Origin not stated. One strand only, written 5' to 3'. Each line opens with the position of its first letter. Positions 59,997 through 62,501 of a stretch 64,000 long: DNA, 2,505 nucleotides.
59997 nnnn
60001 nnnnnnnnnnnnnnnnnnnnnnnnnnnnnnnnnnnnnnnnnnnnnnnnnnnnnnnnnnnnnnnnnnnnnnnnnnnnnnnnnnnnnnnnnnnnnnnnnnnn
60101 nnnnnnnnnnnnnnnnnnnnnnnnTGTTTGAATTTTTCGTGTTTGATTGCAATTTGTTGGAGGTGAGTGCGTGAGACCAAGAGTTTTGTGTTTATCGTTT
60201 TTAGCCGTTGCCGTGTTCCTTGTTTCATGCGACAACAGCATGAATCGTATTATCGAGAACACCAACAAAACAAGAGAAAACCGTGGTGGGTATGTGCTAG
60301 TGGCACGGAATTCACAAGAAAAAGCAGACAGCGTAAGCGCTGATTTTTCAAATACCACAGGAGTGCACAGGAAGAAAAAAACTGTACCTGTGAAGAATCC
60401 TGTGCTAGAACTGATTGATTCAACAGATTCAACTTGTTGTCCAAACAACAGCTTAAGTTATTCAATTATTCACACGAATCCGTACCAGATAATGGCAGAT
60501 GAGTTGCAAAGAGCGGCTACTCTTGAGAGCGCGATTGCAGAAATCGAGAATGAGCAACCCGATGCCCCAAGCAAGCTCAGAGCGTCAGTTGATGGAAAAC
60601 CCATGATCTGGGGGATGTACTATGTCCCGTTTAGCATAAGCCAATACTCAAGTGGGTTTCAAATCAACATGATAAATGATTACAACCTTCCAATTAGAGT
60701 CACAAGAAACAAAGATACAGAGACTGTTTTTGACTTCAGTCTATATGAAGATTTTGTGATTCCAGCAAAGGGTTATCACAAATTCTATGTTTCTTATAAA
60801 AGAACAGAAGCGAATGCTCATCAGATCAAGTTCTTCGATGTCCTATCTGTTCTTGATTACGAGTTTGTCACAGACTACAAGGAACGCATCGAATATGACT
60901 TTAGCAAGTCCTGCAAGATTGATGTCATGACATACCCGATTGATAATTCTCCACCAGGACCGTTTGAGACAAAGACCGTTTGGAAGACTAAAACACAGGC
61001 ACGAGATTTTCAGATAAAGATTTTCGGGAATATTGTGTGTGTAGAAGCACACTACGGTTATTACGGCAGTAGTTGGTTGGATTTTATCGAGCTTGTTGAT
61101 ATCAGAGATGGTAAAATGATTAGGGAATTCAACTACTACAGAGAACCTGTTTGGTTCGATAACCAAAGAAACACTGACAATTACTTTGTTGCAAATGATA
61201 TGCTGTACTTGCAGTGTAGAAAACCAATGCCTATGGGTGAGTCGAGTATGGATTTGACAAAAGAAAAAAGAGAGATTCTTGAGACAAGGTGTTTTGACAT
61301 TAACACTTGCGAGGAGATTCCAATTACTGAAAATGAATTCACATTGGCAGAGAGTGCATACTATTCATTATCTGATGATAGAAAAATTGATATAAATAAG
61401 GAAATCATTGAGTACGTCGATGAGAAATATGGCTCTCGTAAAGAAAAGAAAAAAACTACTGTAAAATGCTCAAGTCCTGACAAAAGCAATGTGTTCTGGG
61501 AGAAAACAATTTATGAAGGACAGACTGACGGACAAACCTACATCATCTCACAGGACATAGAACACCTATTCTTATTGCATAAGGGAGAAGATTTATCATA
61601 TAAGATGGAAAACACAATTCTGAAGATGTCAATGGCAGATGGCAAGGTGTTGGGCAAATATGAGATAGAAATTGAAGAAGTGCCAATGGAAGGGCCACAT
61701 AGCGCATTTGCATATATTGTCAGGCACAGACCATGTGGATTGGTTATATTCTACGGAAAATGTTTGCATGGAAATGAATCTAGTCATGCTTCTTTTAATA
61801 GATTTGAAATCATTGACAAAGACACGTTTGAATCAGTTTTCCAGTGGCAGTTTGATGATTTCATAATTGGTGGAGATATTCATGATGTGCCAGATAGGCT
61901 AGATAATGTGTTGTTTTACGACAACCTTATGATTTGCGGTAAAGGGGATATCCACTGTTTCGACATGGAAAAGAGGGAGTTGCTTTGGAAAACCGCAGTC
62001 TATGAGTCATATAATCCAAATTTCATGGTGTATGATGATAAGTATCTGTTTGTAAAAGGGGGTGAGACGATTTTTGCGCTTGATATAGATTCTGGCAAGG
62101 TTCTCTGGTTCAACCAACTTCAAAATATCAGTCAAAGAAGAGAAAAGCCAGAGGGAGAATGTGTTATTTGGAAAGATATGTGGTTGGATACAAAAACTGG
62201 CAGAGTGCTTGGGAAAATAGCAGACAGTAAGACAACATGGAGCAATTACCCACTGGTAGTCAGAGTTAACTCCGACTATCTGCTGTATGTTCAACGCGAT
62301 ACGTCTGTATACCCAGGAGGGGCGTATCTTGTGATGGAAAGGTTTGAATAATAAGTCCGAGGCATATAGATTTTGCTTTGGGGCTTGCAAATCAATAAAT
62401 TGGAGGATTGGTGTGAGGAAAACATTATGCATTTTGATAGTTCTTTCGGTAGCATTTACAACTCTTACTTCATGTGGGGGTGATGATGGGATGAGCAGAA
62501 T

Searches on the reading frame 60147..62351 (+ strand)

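Call 66: search_protein_families(library=pfam, proteins=[window:60147-62351:+], max_evalue=0.01)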
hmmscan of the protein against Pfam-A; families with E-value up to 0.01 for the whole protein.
window:60147-62351:+ (734 aa): 1 family
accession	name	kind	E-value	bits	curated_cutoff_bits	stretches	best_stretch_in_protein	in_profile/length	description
PF13360.13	PQQ_2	-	2e-05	24.8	27.6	1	599-660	2-63/233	Outer membrane protein assembly factor BamB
